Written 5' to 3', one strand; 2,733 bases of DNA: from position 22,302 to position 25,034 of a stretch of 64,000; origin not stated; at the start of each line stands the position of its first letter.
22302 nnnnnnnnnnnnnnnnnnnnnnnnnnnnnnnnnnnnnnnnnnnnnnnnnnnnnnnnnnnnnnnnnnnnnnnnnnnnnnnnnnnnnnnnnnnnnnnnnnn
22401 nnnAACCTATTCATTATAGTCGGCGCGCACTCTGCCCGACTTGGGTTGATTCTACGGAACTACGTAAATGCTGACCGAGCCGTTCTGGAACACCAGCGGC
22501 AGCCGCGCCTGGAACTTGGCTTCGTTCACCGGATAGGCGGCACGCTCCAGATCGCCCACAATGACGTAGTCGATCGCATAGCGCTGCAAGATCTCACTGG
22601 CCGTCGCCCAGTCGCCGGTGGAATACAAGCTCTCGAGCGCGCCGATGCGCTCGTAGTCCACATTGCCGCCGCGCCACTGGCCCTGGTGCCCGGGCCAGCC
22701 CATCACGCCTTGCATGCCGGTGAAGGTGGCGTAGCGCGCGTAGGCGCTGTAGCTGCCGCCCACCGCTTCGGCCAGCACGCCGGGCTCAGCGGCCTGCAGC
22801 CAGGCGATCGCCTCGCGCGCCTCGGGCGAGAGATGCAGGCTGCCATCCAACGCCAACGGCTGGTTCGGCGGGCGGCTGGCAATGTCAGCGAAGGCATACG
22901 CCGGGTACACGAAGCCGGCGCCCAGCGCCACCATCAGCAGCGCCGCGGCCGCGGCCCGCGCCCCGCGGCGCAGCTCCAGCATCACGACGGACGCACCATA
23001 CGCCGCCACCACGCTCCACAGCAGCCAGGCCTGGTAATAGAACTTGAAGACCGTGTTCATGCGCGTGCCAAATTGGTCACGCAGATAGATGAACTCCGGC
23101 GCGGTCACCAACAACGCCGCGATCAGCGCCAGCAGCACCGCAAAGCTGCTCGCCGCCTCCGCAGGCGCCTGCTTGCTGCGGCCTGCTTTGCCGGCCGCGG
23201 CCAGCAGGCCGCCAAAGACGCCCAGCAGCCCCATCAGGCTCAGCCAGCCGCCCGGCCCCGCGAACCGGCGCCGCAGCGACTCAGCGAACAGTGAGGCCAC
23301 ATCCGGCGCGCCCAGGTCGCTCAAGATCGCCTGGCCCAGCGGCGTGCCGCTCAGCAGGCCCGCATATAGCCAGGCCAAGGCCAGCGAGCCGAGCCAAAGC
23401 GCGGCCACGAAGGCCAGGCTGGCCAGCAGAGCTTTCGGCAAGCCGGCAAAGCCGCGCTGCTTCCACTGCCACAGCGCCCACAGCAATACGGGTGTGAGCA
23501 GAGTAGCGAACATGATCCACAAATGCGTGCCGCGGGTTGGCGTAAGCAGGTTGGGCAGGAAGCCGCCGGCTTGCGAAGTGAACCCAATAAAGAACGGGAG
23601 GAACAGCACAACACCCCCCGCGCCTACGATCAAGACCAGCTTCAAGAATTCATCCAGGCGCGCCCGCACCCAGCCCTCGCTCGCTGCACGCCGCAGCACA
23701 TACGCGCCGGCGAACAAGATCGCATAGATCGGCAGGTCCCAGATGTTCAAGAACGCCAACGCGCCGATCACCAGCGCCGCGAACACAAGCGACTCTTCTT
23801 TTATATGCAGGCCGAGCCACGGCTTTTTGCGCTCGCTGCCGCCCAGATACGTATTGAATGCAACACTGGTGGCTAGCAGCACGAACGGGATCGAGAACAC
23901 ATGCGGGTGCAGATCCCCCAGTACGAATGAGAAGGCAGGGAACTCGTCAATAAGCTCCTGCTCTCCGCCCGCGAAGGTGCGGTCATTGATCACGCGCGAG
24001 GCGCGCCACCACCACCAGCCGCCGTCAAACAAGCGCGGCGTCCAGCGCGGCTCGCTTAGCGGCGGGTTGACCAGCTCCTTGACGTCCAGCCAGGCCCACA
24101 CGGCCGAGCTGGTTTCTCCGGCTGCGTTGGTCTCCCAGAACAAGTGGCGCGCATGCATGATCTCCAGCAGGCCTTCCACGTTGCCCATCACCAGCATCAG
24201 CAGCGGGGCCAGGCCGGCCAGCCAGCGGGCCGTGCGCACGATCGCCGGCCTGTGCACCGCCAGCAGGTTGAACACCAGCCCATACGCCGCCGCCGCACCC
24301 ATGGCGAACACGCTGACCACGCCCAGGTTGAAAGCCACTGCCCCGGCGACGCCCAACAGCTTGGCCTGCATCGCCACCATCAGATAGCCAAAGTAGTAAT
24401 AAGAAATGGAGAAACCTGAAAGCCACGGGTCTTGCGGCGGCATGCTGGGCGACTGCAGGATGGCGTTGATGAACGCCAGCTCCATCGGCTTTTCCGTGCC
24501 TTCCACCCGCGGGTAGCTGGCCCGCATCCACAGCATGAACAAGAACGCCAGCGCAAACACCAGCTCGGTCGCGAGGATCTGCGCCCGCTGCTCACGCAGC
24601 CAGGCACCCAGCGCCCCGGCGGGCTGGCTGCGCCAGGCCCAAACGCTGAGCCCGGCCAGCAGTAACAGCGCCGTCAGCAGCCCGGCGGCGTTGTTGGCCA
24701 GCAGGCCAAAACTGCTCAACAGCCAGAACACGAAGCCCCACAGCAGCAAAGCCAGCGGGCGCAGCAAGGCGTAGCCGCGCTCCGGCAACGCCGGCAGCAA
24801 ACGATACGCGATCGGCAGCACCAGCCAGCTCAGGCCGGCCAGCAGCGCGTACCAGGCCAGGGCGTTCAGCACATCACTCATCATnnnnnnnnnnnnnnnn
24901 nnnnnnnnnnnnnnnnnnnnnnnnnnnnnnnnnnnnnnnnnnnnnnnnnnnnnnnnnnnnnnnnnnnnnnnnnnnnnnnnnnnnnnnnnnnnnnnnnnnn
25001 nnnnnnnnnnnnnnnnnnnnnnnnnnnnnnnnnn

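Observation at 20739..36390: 15.6-kb locus pairing cytoplasmic sugar enzymes with four giant GT-C / DUF2298 'YYY' membrane proteins: candidate uncharacterised envelope-glycoconjugate system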

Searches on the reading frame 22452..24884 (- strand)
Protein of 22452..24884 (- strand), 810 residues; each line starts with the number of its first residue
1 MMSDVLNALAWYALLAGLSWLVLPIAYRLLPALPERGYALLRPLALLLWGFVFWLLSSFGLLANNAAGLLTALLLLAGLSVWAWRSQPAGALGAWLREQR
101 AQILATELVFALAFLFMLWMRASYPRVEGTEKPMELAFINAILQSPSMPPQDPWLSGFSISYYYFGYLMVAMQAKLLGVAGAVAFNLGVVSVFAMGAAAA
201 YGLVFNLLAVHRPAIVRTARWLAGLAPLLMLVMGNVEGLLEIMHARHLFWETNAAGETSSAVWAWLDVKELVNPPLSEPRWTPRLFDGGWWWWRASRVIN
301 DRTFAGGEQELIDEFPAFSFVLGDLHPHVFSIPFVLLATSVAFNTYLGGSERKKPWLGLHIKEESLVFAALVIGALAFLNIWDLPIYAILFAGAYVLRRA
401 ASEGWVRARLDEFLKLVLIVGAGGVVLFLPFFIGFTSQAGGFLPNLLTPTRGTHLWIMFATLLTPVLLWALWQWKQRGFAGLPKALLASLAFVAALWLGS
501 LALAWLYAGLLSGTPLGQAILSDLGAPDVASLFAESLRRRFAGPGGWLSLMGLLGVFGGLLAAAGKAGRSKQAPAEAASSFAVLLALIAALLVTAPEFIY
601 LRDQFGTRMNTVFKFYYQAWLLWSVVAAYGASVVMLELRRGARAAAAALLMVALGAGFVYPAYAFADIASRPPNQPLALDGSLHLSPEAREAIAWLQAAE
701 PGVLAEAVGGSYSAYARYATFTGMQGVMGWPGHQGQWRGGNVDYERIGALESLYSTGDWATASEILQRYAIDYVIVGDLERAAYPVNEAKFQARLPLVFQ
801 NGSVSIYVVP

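Call 3: search_protein_families(library=pfam, proteins=[window:22452-24884:-], max_evalue=0.01)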
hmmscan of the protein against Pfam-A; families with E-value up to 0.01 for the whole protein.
window:22452-24884:- (810 aa): 1 family
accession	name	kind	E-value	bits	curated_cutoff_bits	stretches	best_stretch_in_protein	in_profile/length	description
PF10060.15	DUF2298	-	3.8e-108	363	27.8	1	48-623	1-488/488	Uncharacterized membrane protein (DUF2298)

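Call 4: search_protein_families(library=ncbifam, proteins=[window:22452-24884:-], max_evalue=0.01)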
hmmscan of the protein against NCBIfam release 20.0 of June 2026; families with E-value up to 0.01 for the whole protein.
window:22452-24884:- (810 aa): 1 family
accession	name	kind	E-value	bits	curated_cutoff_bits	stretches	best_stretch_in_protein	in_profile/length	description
TIGR03662.1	Chlor_Arch_YYY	subfamily_domain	2.7e-136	456.1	300.25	1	6-809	3-726/727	chlor_Arch_YYY domain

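Call 13: find_homologous_proteins(query=window:22452-24884:-, max_evalue=1e-10)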
Query window:22452-24884:- (810 aa): 4021 proteins with E <= 1e-10 among 8000 candidates; the best 120 are listed.
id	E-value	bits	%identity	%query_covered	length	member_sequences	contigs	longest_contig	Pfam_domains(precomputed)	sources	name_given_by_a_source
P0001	0.0e+0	1754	99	100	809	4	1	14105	PF10060.16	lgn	-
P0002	0.0e+0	1536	85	100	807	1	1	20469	PF10060.16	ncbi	-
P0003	0.0e+0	1525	85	100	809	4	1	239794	PF10060.16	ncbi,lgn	-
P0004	0.0e+0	1472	80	100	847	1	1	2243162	PF10060.16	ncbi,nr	ncbi:MAG: hypothetical protein KIT08_07710 [Anaerolineales bacterium]|nr:MAG: hypothetical protein K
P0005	0.0e+0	1402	78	100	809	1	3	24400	PF10060.16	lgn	-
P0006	0.0e+0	1394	77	100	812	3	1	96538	PF10060.16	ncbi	-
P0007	0.0e+0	1266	71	100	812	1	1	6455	PF10060.16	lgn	-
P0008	0.0e+0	1199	69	97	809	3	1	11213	PF10060.16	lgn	-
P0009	0.0e+0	1178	68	100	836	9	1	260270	PF10060.16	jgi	jgi:YYY domain-containing protein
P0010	0.0e+0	1120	63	100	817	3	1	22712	PF10060.16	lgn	-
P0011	0.0e+0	1110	64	100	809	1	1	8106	PF10060.16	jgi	jgi:YYY domain-containing protein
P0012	0.0e+0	1107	63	100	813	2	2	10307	PF10060.16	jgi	jgi:YYY domain-containing protein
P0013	0.0e+0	1101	63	98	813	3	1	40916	PF10060.16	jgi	jgi:YYY domain-containing protein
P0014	0.0e+0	1086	61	97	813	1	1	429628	PF10060.16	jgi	jgi:YYY domain-containing protein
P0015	0.0e+0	1061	58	100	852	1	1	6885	PF10060.16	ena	-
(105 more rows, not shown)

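Call 16: search_solved_structures(query=A1, max_evalue=10)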
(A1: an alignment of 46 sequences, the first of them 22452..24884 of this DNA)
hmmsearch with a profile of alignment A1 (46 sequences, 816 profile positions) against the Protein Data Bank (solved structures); distinct sequences matched with E-value up to 10: 2.
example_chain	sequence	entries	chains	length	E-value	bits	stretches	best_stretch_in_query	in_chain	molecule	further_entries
2e8c_A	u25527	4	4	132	0.59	11.4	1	752-810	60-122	Hypothetical protein Aq_1549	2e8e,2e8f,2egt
2vfh_A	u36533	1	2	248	1.6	10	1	767-806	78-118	TRIOSEPHOSPHATE ISOMERASE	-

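Call 17: find_related_loci(query=A1, collection=genome_contigs, flank=10000)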
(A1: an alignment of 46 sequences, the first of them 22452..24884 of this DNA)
Query A1 (810 aa) in genome_contigs; peptide patterns used: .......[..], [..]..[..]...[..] (x = any residue, [..] = any of these).
600 stretches matched a pattern (row limit reached: there are more); 527 encode a relative of the query (tblastn E <= 1e-3); the best 80 are kept; 80 distinct loci.
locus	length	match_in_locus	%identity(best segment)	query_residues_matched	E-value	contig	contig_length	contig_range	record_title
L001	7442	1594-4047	63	1-810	0e+0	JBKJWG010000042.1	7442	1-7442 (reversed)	MAG: Anaerolineales bacterium isolate swi_bin.130 k127_8752682, whole genome shotgun sequence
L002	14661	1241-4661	45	11-809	0e+0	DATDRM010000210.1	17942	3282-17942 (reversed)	MAG TPA_asm: Anaerolineales bacterium isolate SMAG_U7977 k141_2985726, whole genome shotgun sequence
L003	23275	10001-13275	55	1-810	0e+0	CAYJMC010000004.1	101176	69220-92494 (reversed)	MAG TPA_asm: uncultured Anaerolineaceae bacterium isolate ERP124720_co1_127 genome assembly, contig: NODE_278_length_101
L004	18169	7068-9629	42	2-810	0e+0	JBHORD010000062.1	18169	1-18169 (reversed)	MAG: Anaerolineales bacterium isolate A0_6 coassembly_Bk141_226392, whole genome shotgun sequence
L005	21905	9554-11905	45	20-810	0e+0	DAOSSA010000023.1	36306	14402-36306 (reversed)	MAG TPA_asm: Brevefilum sp. isolate AMR_MDS_2253 NODE_1284_length_36306_cov_12.499655, whole genome shotgun sequence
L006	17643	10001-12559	43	1-810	0e+0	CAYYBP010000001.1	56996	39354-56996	MAG TPA_asm: uncultured Anaerolinea sp. isolate SRP192927_co7_192 genome assembly, contig: NODE_737_length_56996_cov_5.0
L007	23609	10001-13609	43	9-810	0e+0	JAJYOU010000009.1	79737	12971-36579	MAG: Chloroflexi bacterium isolate DBS2-5.bin7 NODE_163_length_79737_cov_6.081485, whole genome shotgun sequence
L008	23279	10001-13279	41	7-809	0e+0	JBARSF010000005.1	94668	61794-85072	MAG: Anaerolineales bacterium isolate MFD12959_ilm_asm_bin54 k127_111047, whole genome shotgun sequence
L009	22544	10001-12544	42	2-810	0e+0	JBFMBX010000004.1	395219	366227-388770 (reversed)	MAG: Chloroflexota bacterium isolate MAG175 MAG175_4, whole genome shotgun sequence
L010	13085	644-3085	45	20-810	0e+0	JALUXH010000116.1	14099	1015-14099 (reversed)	MAG: Anaerolineales bacterium isolate 131-447_metabat1_scaf2bin.027 131-447_scaffold_2420_c1, whole genome shotgun seque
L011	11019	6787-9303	42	5-810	0e+0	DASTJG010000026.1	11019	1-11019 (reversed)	MAG TPA_asm: Anaerolineales bacterium isolate SMAG_U1430 k141_909635, whole genome shotgun sequence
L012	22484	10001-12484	44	9-810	0e+0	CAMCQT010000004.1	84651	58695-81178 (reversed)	MAG: Brevefilum fermentans isolate MiH-22jul19-346 genome assembly, contig: MiH-22jul19-C353, whole genome shotgun seque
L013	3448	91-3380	43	9-810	0e+0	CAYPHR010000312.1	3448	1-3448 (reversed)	MAG TPA_asm: uncultured Anaerolinea sp. isolate binchicken_co235_140 genome assembly, contig: NODE_55376_length_3448_cov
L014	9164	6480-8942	41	2-810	0e+0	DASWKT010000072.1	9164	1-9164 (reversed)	MAG TPA_asm: Anaerolineales bacterium isolate SMAG_U2929 k141_3014656, whole genome shotgun sequence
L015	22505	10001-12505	43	9-810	0e+0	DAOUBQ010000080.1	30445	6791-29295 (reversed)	MAG TPA_asm: Anaerolineales bacterium isolate H71_739 k91_614180, whole genome shotgun sequence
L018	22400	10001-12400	43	1-810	0e+0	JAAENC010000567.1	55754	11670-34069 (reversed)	MAG: Chloroflexota bacterium isolate Bse_22 BseG_CONTIG1549509, whole genome shotgun sequence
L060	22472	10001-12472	37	2-807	3e-146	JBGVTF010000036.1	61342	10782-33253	MAG: Anaerolineae bacterium isolate S_237_B7 k127_570334, whole genome shotgun sequence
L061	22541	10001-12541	38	9-807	3e-145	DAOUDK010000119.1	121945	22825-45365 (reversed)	MAG TPA_asm: Anaerolineae bacterium isolate M42_99 k117_186321, whole genome shotgun sequence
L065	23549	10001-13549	36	3-809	9e-138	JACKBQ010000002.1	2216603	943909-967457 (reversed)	MAG: Ardenticatenaceae bacterium isolate HK-STAS-CHLO-25 HK-STAS-CHLO-25_2, whole genome shotgun sequence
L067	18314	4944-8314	37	4-809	4e-137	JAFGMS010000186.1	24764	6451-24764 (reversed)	MAG: Anaerolineae bacterium isolate Zod_Metabat.487 k87_4068515, whole genome shotgun sequence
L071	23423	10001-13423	36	2-809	2e-134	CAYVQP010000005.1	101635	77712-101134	MAG TPA_asm: uncultured Ardenticatenaceae bacterium isolate SRP173033_co3_129 genome assembly, contig: NODE_123_length_1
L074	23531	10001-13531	36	2-809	2e-133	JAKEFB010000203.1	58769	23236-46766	MAG: Chloroflexota bacterium isolate PMV_2.24 PMV_2.24.k101_1977022, whole genome shotgun sequence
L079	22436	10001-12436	42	5-809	1e-157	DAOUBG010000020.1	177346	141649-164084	MAG TPA_asm: Anaerolineales bacterium isolate H68_716 k101_298253, whole genome shotgun sequence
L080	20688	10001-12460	39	5-808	6e-132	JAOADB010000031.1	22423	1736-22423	MAG: Caldilineales bacterium isolate SKW222 NODE_30_length_22423_cov_2.448179, whole genome shotgun sequence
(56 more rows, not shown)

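Call 28: predict_structure(alignment_id=A1)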
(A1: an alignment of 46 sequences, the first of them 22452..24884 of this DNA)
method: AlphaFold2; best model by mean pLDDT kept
length: 810 residues; sequences in the alignment: 46
mean_pLDDT: 92.1   pTM: 0.94
mean pLDDT of the five models: 92.1, 92.0, 90.4, 89.6, 88.5
residues with pLDDT >= 90: 601; 70-90: 191; 50-70: 18; < 50: 0
segments of 3 or more residues with pLDDT < 50: none
pLDDT, mean of each block of 10 residues (from residue 1): 94 98 98 97 98 94 95 98 96 97 98 98 90 90 88 72 84 96 97 99 98 94 97 95 94 93 91 91 82 86 88 92 91 98 97 92 96 92 94 96 90 97 91 74 89 93 98 94 95 95 92 83 86 94 90 97 70 90 98 94 83 94 99 96 96 96 92 88 91 94 89 82 87 76 87 96 96 95 94 96 95
secondary structure, 60 per line:
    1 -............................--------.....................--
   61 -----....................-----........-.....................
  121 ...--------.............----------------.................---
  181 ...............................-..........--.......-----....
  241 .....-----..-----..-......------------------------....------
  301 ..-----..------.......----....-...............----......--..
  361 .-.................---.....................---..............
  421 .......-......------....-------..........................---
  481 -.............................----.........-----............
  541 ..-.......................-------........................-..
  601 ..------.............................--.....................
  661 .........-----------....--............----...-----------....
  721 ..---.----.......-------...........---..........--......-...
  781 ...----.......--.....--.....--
elements in order (helices of 4 or more, strands of 3 or more residues): H2-29 H38-58 H66-85 H91-98 H100-123 H132-144 H161-177 H181-211 H213-222 H225-231 H237-245 H261-266 H291-294 H316-322 H327-330 H332-346 E351-356 E359-361 H363-379 H383-403 H407-427 H429-434 E441-444 H452-477 H482-510 H515-523 H529-542 H544-566 H574-597 E599-602 H609-637 H640-669 H681-684 H687-698 E703-705 H717-722 H731-737 H745-755 H759-768 E771-776 H778-783 H788-794 E797-801 E804-808

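Call 31: fold_search(model_id=the predicted structure, library=pdb)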
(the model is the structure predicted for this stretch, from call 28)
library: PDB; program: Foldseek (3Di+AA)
matches with E <= 10: 402; with E <= 0.001: 5
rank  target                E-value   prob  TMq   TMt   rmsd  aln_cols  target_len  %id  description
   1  7zlg_A                3.6e-05  1.00  0.31  0.36  17.4       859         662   10  Cryo-EM structure of C-mannosyltransferase CeDPY19, in complex with acceptor peptide and bound to CMT2-Fab and anti-Fa (released 2023-01-11)
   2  8if8_C                6.2e-05  1.00  0.37  0.48  14.8       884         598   12  Arabinosyltransferase AftA (released 2023-05-31)
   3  7zli_A                1.1e-04  1.00  0.31  0.36  17.4       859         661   10  Cryo-EM structure of C-mannosyltransferase CeDPY19, in complex with Dol25-P-Man and bound to CMT2-Fab and anti-Fab nan (released 2023-01-11)
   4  7zlh_A                1.1e-04  1.00  0.31  0.36  17.1       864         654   10  Cryo-EM structure of C-mannosyltransferase CeDPY19, in apo state, bound to CMT2-Fab and anti-Fab nanobody (released 2023-01-11)
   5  7oci_F                3.1e-04  1.00  0.30  0.36  16.3       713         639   10  Cryo-EM structure of yeast Ost6p containing oligosaccharyltransferase complex (released 2022-02-16)
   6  3vu0_A                2.1e-02  1.00  0.11  0.52   5.5       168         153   13  Crystal structure of the C-terminal globular domain of oligosaccharyltransferase (AfAglB-S2, AF_0040, O30195_ARCFU) fr (released 2013-01-23)
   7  3vu0_C                7.7e-02  1.00  0.12  0.54   5.0       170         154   12  Crystal structure of the C-terminal globular domain of oligosaccharyltransferase (AfAglB-S2, AF_0040, O30195_ARCFU) fr (released 2013-01-23)
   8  6qxa_B                1.2e-01  0.14  0.13  0.14  26.1       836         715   10  Structure of membrane bound pyrophosphatase from Thermotoga maritima in complex with imidodiphosphate and N-[(2-amino- (released 2019-04-10)
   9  8b21_A                1.2e-01  0.14  0.12  0.12  26.5       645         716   11  Time-resolved structure of K+-dependent Na+-PPase from Thermotoga maritima 0-60-seconds post reaction initiation with  (released 2024-01-17)
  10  5gpj_B                1.2e-01  0.11  0.12  0.12  27.2       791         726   11  Crystal Structure of Proton-Pumping Pyrophosphatase (released 2016-12-28)
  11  3vu0_B                1.3e-01  1.00  0.11  0.51   5.0       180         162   11  Crystal structure of the C-terminal globular domain of oligosaccharyltransferase (AfAglB-S2, AF_0040, O30195_ARCFU) fr (released 2013-01-23)
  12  6afu_A                1.5e-01  0.08  0.09  0.10  28.5       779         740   10  Proton pyrophosphatase-L555M mutant (released 2019-04-10)
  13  6x0o                  1.6e-01  0.10  0.11  0.09  23.0       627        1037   14  Single-Particle Cryo-EM Structure of Arabinosyltransferase EmbB from Mycobacterium smegmatis (released 2020-06-10)
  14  6afz_A                1.6e-01  0.08  0.09  0.09  27.8       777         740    9  Proton pyrophosphatase-E225H mutant (released 2019-04-10)
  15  5och_B                3.1e-01  0.08  0.07  0.08  24.5       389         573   14  The crystal structure of human ABCB8 in an outward-facing state (released 2018-07-25)
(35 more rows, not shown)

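Call 58: find_encoding_contigs(protein=window:22452-24884:-, flank=10000, max_places=3)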
Protein window:22452-24884:- (810 aa): no gene with exactly this product is on record in the collection.

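Call 59: find_encoding_contigs(protein=P0004, flank=10000, max_places=2)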
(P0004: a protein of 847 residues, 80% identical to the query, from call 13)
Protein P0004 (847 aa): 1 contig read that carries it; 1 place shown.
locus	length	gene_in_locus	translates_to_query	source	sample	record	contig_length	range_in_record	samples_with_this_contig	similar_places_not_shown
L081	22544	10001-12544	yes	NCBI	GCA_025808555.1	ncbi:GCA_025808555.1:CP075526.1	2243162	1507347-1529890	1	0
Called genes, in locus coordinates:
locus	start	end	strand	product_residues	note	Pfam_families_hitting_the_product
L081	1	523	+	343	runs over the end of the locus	PF00106:adh_short (faint), PF01073:3Beta_HSD, PF01370:Epimerase, PF02719:Polysacc_synt_2, PF04321:RmlD_sub_bind (weak), PF07993:NAD_binding_4, PF08659:KR (weak), PF16363:GDP_Man_Dehyd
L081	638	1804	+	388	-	PF20706:GT4-conflict (faint), PF13439:Glyco_transf_4, PF13579:Glyco_trans_4_4, PF00534:Glycos_transf_1, PF13692:Glyco_trans_1_4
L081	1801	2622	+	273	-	PF13489:Methyltransf_23, PF08241:Methyltransf_11, PF08242:Methyltransf_12 (weak), PF13649:Methyltransf_25 (weak), PF13847:Methyltransf_31 (weak)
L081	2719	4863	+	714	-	PF13231:PMT_2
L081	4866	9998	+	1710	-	PF13231:PMT_2, PF10060:DUF2298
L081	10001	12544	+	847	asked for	PF10060:DUF2298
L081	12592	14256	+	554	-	-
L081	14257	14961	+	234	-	PF02224:Cytidylate_kin, PF13189:Cytidylate_kin2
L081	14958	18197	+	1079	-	PF02743:dCache_1, PF08448:PAS_4 (faint), PF00672:HAMP, PF00989:PAS (weak), PF00512:HisKA (weak), PF02518:HATPase_c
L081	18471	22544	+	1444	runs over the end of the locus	PF04997:RNA_pol_Rpb1_1, PF00623:RNA_pol_Rpb1_2, PF04983:RNA_pol_Rpb1_3, PF05000:RNA_pol_Rpb1_4, PF04998:RNA_pol_Rpb1_5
